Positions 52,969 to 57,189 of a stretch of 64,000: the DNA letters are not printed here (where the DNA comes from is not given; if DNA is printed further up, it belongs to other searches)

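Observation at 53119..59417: Three-gene NACHT STAND / double-TIR conflict locus with effectors supplied in trans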

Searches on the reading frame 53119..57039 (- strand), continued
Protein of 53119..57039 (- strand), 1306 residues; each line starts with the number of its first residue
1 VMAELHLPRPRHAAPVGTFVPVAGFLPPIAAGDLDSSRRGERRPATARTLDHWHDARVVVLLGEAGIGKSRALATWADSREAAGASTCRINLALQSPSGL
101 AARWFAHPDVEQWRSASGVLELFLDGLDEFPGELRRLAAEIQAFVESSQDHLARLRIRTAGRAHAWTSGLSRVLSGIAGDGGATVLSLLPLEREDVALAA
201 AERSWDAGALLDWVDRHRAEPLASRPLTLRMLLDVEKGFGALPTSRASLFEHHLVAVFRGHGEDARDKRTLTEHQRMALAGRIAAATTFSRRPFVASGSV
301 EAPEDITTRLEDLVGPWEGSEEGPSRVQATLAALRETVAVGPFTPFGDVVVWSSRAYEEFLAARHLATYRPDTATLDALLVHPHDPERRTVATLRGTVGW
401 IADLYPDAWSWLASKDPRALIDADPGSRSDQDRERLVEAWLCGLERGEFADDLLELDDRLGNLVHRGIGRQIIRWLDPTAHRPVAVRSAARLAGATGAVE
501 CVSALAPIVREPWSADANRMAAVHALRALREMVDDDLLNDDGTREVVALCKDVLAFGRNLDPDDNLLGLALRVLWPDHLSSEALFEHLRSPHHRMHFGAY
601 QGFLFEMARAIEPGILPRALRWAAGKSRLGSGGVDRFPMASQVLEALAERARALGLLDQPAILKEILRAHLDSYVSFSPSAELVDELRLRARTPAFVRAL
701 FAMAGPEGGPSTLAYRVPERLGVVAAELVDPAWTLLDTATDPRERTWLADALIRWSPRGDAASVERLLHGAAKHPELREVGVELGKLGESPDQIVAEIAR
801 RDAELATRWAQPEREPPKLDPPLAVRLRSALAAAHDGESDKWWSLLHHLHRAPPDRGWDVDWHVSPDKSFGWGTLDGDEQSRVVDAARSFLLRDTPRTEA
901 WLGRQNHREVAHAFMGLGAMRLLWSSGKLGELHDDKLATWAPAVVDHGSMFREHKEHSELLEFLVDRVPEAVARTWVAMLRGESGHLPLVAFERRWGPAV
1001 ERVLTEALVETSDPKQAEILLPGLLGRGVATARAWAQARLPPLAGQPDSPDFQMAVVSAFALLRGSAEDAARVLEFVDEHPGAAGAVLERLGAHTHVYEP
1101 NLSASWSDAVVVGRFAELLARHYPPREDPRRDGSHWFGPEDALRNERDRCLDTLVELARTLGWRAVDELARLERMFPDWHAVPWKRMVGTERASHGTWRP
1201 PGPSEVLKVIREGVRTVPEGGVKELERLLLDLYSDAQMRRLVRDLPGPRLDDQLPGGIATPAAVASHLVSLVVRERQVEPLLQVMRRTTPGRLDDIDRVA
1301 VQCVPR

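Call 62: search_protein_families(library=ncbifam, proteins=[P0005, P0007, P0008, P0010, P0013, P0014, P0017], max_evalue=0.00001)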
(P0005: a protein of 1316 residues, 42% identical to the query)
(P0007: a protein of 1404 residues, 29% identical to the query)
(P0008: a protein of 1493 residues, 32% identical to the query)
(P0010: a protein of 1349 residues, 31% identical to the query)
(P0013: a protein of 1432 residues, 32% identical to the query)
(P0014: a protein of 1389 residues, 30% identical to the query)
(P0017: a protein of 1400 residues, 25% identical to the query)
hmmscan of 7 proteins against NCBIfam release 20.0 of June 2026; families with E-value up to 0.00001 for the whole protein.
P0005 (1316 aa): 2 families
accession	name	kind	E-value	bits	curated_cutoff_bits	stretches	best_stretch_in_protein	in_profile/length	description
NF058535.1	antiphage_EruA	equivalog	2.4e-32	112.1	1000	1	42-797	11-738/1318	NACHT domain-containing antiphage protein EruA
NF058534.1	antiphage_HyoA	equivalog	1.6e-26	92.4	1200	2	178-524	199-541/1430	NACHT domain-containing antiphage protein HyoA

P0007 (1404 aa): 2 families
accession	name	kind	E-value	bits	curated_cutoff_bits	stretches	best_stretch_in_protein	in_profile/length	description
NF058535.1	antiphage_EruA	equivalog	3.9e-84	283.7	1000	2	118-785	71-736/1318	NACHT domain-containing antiphage protein EruA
NF058534.1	antiphage_HyoA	equivalog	3.7e-37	127.6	1200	1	172-580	195-590/1430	NACHT domain-containing antiphage protein HyoA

P0008 (1493 aa): 11 families
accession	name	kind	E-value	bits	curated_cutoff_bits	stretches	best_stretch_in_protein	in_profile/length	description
NF058535.1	antiphage_EruA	equivalog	4.2e-72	243.8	1000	2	114-804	15-672/1318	NACHT domain-containing antiphage protein EruA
NF058534.1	antiphage_HyoA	equivalog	8.5e-66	222.5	1200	3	245-646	198-587/1430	NACHT domain-containing antiphage protein HyoA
NF052282.1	PLP_TF_PdxR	equivalog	2.9e-14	53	320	1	12-84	2-74/448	MocR-like pyridoxine biosynthesis transcription factor PdxR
NF053730.1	TransRegRv1152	equivalog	3.5e-14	52.7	170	1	16-81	21-86/120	Rv1152 family transcriptional regulator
NF012025.0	PRK15481.1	equivalog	3.1e-12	45.9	573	1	12-78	7-73/432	MocR-like B6 salvage transcription factor PtsJ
TIGR02325.1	C_P_lyase_phnF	equivalog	8.7e-12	45.1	156.8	1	7-92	4-87/238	phosphonate metabolism transcriptional regulator PhnF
NF052286.1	ecto_TF_EhuR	exception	2.9e-10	39.3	480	1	6-80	7-80/458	MocR-like ectoine utilization transcription factor EhuR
NF052290.2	MocR_like_YczR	exception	1.1e-09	37.5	487.4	1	6-82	14-90/458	MocR-like transcription factor YczR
TIGR02018.2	his_ut_repres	equivalog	1.5e-08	34.3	220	1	13-77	1-65/226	histidine utilization transcriptional repressor HutC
NF052281.1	rhizopine_MocR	equivalog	5.7e-08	31.8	650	1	6-87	13-94/479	rhizopine catabolism transcriptional regulator MocR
NF007292.0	PRK09764.1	equivalog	2.4e-06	26.9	281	1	12-75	6-69/240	GntR family transcriptional regulator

P0010 (1349 aa): 2 families
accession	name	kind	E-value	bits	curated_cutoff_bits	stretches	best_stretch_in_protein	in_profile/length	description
NF058535.1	antiphage_EruA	equivalog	4.5e-83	280.2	1000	2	46-1027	23-998/1318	NACHT domain-containing antiphage protein EruA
NF058534.1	antiphage_HyoA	equivalog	1.4e-46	158.8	1200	3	174-564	203-588/1430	NACHT domain-containing antiphage protein HyoA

P0013 (1432 aa): 2 families
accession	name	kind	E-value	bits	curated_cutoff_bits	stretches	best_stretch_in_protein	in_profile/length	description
NF058535.1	antiphage_EruA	equivalog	4.8e-77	260.2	1000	1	39-1385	17-1293/1318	NACHT domain-containing antiphage protein EruA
NF058534.1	antiphage_HyoA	equivalog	1.1e-45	155.9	1200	2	162-832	200-845/1430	NACHT domain-containing antiphage protein HyoA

P0014 (1389 aa): 2 families
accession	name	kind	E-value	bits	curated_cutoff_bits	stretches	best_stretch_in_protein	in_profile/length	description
NF058535.1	antiphage_EruA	equivalog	2.8e-64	217.9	1000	2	49-739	19-691/1318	NACHT domain-containing antiphage protein EruA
NF058534.1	antiphage_HyoA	equivalog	1.3e-44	152.2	1200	2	175-575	200-585/1430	NACHT domain-containing antiphage protein HyoA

P0017 (1400 aa): 2 families
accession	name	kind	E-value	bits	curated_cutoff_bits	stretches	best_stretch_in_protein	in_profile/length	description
NF058535.1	antiphage_EruA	equivalog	1.9e-44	152.2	1000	1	38-1331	22-1273/1318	NACHT domain-containing antiphage protein EruA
NF058534.1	antiphage_HyoA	equivalog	2.7e-27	94.9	1200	2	163-795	199-842/1430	NACHT domain-containing antiphage protein HyoA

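Call 65: search_protein_families(library=ncbifam, proteins=[L010:12855-14666:+, L010:4574-6781:-, L010:15028-16335:+, L010:3212-4201:-, L009:12184-13281:+, L009:7138-7713:-, L009:5363-5776:+, L009:4195-5400:+, L009:14457-15506:-], max_evalue=0.001)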
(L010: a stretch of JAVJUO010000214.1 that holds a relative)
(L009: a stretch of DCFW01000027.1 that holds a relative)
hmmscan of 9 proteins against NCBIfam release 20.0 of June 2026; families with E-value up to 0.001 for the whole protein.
L010:12855-14666:+ (603 aa): 18 families
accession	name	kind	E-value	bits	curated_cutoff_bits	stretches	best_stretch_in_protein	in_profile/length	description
NF033483.0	PknB_PASTA_kin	equivalog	1.6e-35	123.2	450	1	63-303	37-274/563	Stk1 family PASTA domain-containing Ser/Thr kinase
NF038150.1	lanthi_synth_IV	equivalog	1.1e-32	113.4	650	1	13-300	171-459/851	class IV lanthionine synthetase LanL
NF047741.1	antiphage_MADS6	equivalog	1.1e-29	103.4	460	2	115-314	275-473/612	methylation-associated defense system protein kinase MAD6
NF052427.1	StpK7MSMEG_1200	equivalog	9.7e-25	87.1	900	1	34-246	7-210/601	serine/threonine protein kinase StpK7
NF038151.1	lanthi_synth_III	equivalog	1e-17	63.8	575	1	72-302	262-484/833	class III lanthionine synthetase LanKC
NF053615.1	SerThrKinAfsKStmc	equivalog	5.6e-16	58.4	1300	1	123-292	97-261/809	protein serine/threonine kinase AfsK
TIGR03903.1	TOMM_kin_cyc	equivalog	9.8e-16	56.8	705.75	1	62-243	7-187/1267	TOMM system kinase/cyclase fusion protein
NF033442.0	BREX_PglW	equivalog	1e-15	56.6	990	1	65-189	542-662/1391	BREX system serine/threonine kinase PglW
NF045510.1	4Cys_prefix_kin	domain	5.3e-10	39.4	24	1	3-30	1-26/26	4-Cys prefix domain-containing protein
NF009651.0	PRK13184.1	equivalog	9e-10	37.2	839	1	36-244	4-230/932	serine/threonine-protein kinase PknD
NF043056.1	T4SS_LegK1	equivalog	2.4e-09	36.3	550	1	113-239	154-284/516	Dot/Icm T4SS effector kinase LegK1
TIGR03724.2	arch_bud32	equivalog_domain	2.8e-08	33.5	125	1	113-188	68-132/193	KEOPS complex kinase/ATPase Bud32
NF011463.0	PRK14879.1-4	equivalog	1.2e-06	28.1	188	1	112-187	94-160/237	Kae1-associated kinase Bud32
NF002475.0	PRK01723.1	equivalog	3.3e-05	23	142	1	116-187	125-190/241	3-deoxy-D-manno-octulosonic acid kinase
NF058632.1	SerThrKinPrkT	equivalog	3.5e-05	23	280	1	47-192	33-170/322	serine/threonine protein kinase PrkT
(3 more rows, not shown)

L010:4574-6781:- (735 aa): 1 family
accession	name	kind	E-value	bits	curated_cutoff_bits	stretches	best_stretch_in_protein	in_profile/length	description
TIGR00436.1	era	equivalog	0.00013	21.4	116.25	0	263-397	47-173/270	GTPase Era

L010:15028-16335:+ (435 aa): 17 families
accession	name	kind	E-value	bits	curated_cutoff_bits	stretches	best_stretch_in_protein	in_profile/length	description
NF052603.1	penta_Alr5209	equivalog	3.1e-36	123.9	125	3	105-184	14-93/113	Alr5209 family pentapeptide repeat protein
NF047416.1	penta_HetL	equivalog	8.2e-31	107.2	260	3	101-200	20-119/218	heterocyst differentiation pentapeptide repeat protein HetL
NF011744.0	PRK15197.1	equivalog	1.4e-22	80.2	274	2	95-199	165-270/291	SPI-2 type III secretion system effector PipB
NF011743.0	PRK15196.1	equivalog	8.7e-21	74.2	354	1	31-196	159-324/350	type III secretion system effector PipB2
NF033086.2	penta_rpt_Qnr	equivalog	7.3e-15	55.3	240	1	36-197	48-199/211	Qnr family pentapeptide repeat protein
NF000071.4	penta_rpt_QnrA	exception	9.4e-13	48.4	450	2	81-196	54-174/218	QnrA family quinolone resistance pentapeptide repeat protein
NF012152.0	penta_rpt_QnrC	exception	6.3e-12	45.9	500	1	43-199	51-207/221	QnrC family quinolone resistance pentapeptide repeat protein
NF000421.1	penta_rpt_QnrVC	exception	6.4e-12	45.9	460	1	42-198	50-206/218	QnrVC family quinolone resistance pentapeptide repeat protein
NF038182.1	penta_rpt_SmQnr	exception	9.7e-12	45.2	460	1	34-116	115-197/215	SmQnr family pentapeptide repeat protein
NF000349.1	mfpA_AE000516.2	equivalog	1.9e-11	44.1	360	2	30-93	98-161/183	pentapeptide repeat protein MfpA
NF000056.3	penta_rpt_QnrS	exception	2.4e-11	43.7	460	1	40-150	58-158/218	QnrS family quinolone resistance pentapeptide repeat protein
NF000420.1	penta_rpt_QnrB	exception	6.9e-11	42.5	460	1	32-196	31-201/214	QnrB family quinolone resistance pentapeptide repeat protein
NF033375.2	penta_rpt_QnrE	exception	9.9e-11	42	480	1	52-198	52-203/214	QnrE family quinolone resistance pentapeptide repeat protein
NF012151.0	penta_rpt_QnrAS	exception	5.9e-10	39.5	490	1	44-197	52-205/218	QnrAS family quinolone resistance pentapeptide repeat protein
NF000139.2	penta_rpt_QnrD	exception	4.3e-09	36.7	425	1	33-156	48-171/214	QnrD family quinolone resistance pentapeptide repeat protein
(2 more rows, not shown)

L010:3212-4201:- (329 aa): 0 families

L009:12184-13281:+ (365 aa): 0 families

L009:7138-7713:- (191 aa): 0 families

L009:5363-5776:+ (137 aa): 0 families

L009:4195-5400:+ (401 aa): 15 families
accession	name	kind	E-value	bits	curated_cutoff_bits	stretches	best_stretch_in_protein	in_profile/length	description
NF011717.0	PRK15138.1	equivalog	3.1e-76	256.9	645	1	8-400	1-386/387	alcohol dehydrogenase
NF041833.1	Fe_ADH_ErcA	equivalog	3e-45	155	550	1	18-400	10-381/382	alcohol dehydrogenase-like regulatory protein ErcA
NF053866.1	CholDhdGbsBBac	equivalog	4.3e-41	140.8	550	1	11-400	10-390/392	choline dehydrogenase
NF007363.0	PRK09860.1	equivalog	2.1e-35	122.6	581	1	10-400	3-382/383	L-threonine dehydrogenase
TIGR02638.1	lactal_redase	equivalog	3.1e-33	115.1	523.15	1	20-374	11-357/379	lactaldehyde reductase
NF007911.0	PRK10624.1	equivalog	4.6e-32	111.4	537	1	20-400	12-381/382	lactaldehyde reductase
NF058672.1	4HyButDHCUPNE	equivalog_domain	4.8e-26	91.8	500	1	17-368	8-350/378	4-hydroxybutyrate dehydrogenase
NF050025.1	SulfAcetaldRedSarD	equivalog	7.1e-24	84.4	700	1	11-320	3-306/385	sulfoacetaldehyde reductase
TIGR04266.1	NDMA_methanol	equivalog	6.2e-23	81.3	625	1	17-356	17-353/420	NDMA-dependent methanol dehydrogenase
NF010378.0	PRK13805.1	equivalog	1.2e-20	73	951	1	15-357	461-820/872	bifunctional acetaldehyde-CoA/alcohol dehydrogenase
TIGR03405.1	Phn_Fe-ADH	equivalog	1.1e-18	67.2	423.7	1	13-259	1-246/355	iron-containing alcohol dehydrogenase PsrA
NF011998.0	PRK15454.1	equivalog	5.2e-14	51.8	556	1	15-334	26-335/395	ethanolamine utilization ethanol dehydrogenase EutG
NF041822.1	daptide_DH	equivalog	1.2e-11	44.2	300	1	95-301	53-271/363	daptide-type RiPP biosynthesis dehydogenase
NF006941.0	PRK09423.1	subfamily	2.5e-08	33.1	336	1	12-117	4-105/367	glycerol dehydrogenase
NF002022.0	PRK00843.1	equivalog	5.7e-07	28.8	413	1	15-116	10-107/350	NAD(P)-dependent glycerol-1-phosphate dehydrogenase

L009:14457-15506:- (349 aa): 13 families
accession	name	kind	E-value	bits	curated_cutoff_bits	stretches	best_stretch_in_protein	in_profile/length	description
TIGR01379.1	thiL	equivalog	1.1e-93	313.7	184.15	1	15-344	1-319/320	thiamine-phosphate kinase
NF004351.0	PRK05731.1-4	equivalog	3.1e-59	200.7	324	1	5-345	5-319/321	thiamine-phosphate kinase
NF004353.0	PRK05731.2-2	equivalog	2.3e-55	187.9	301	1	37-348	17-305/311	thiamine-phosphate kinase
NF004354.0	PRK05731.2-3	equivalog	4.2e-46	157.5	204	1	37-309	15-245/273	thiamine-phosphate kinase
NF004350.0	PRK05731.1-1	equivalog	1.6e-44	152.1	441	1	14-344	3-321/325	thiamine-phosphate kinase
TIGR04049.1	AIR_rel_sll0787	hypoth_equivalog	1.7e-20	73.4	321.3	1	29-178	33-173/318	sll0787 family AIR synthase-like protein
TIGR00476.1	selD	equivalog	2.7e-20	72.8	125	1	35-277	41-264/311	selenide, water dikinase SelD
TIGR02124.1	hypE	equivalog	9e-19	67.6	251.6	1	39-288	33-267/332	hydrogenase expression/formation protein HypE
TIGR03267.1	methan_mark_2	hypoth_equivalog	5.2e-17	61.9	365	1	35-265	40-247/323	methanogenesis marker 2 protein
NF002098.0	PRK00943.1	equivalog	1e-12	47.6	299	1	39-266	49-257/347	selenide, water dikinase SelD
NF010705.0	PRK14105.1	equivalog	2.4e-10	39.8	291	1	33-178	41-180/345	selenide, water dikinase SelD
TIGR00878.1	purM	equivalog_domain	4.6e-07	29.4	236.35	1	73-184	75-190/332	phosphoribosylformylglycinamidine cyclo-ligase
TIGR04050.1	MSMEG_0567_Cter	hypoth_equivalog_domain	7e-07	29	312.2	1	38-176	32-158/296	MSMEG_0567/sll0787 family protein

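Call 76: find_encoding_contigs(protein=P0002, flank=6000, max_places=2)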
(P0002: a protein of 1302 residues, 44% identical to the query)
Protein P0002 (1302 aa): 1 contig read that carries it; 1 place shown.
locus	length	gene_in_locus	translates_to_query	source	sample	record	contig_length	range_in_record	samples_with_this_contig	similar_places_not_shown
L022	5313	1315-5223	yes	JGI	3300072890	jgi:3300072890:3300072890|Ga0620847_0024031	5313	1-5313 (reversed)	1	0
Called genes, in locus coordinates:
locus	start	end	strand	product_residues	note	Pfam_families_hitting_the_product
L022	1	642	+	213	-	?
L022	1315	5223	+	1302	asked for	-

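Call 77: find_related_loci(query=A1, collection=metagenome_contigs, flank=8000)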
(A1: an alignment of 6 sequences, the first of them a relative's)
Query A1 (1305 aa) in metagenome_contigs; peptide patterns used: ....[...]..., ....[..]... (x = any residue, [..] = any of these).
600 stretches matched a pattern, but none encodes a relative of the query by tblastn (E <= 1e-3).

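Call 87: search_protein_families(library=pfam, proteins=[L003:394-2355:+, L002:3314-4375:+, L003:7523-8179:+, L003:8192-8938:-, L003:9099-10400:+, L022:1-642:+, L004:8764-9033:-], max_evalue=0.01)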
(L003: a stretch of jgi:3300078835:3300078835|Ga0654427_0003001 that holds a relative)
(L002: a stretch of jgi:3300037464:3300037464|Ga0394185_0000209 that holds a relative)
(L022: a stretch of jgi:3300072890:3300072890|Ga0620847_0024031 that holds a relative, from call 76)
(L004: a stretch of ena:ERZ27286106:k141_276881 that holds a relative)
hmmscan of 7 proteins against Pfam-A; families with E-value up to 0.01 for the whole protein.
L003:394-2355:+ (653 aa): 2 families
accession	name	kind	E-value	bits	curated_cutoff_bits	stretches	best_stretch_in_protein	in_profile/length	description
PF01048.26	PNP_UDP_1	-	9.7e-16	58.3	25.1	1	367-641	1-232/233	Phosphorylase superfamily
PF16994.11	Glyco_trans_4_5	-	0.00077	19.7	26.6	1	458-527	77-147/172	Glycosyl-transferase family 4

L002:3314-4375:+ (353 aa): 2 families
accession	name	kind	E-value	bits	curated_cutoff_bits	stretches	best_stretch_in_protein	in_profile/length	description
PF17761.7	DUF1016_N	-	1.7e-44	151.7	32.8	1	13-149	1-137/137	DUF1016 N-terminal domain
PF06250.17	YhcG_C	-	8.9e-44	149.5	32.5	1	178-322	3-148/157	YhcG PDDEXK nuclease domain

L003:7523-8179:+ (218 aa): 0 families

L003:8192-8938:- (248 aa): 1 family
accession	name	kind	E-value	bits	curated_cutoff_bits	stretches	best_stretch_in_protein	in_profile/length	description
PF03575.23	Peptidase_S51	-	3.2e-05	24.2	23.9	1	56-144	44-133/206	Peptidase family S51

L003:9099-10400:+ (433 aa): 0 families

L022:1-642:+ (213 aa): 3 families
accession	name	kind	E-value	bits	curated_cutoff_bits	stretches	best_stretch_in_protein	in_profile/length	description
PF20706.3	GT4-conflict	-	6.2e-69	233.3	26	1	1-202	179-385/385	Family 4 Glycosyltransferase in conflict systems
PF13692.12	Glyco_trans_1_4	-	2.2e-16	60.8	27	1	19-140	3-118/142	Glycosyl transferases group 1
PF00534.26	Glycos_transf_1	-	3.8e-15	56.3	26.4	1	15-140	13-134/172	Glycosyl transferases group 1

L004:8764-9033:- (89 aa): 0 families
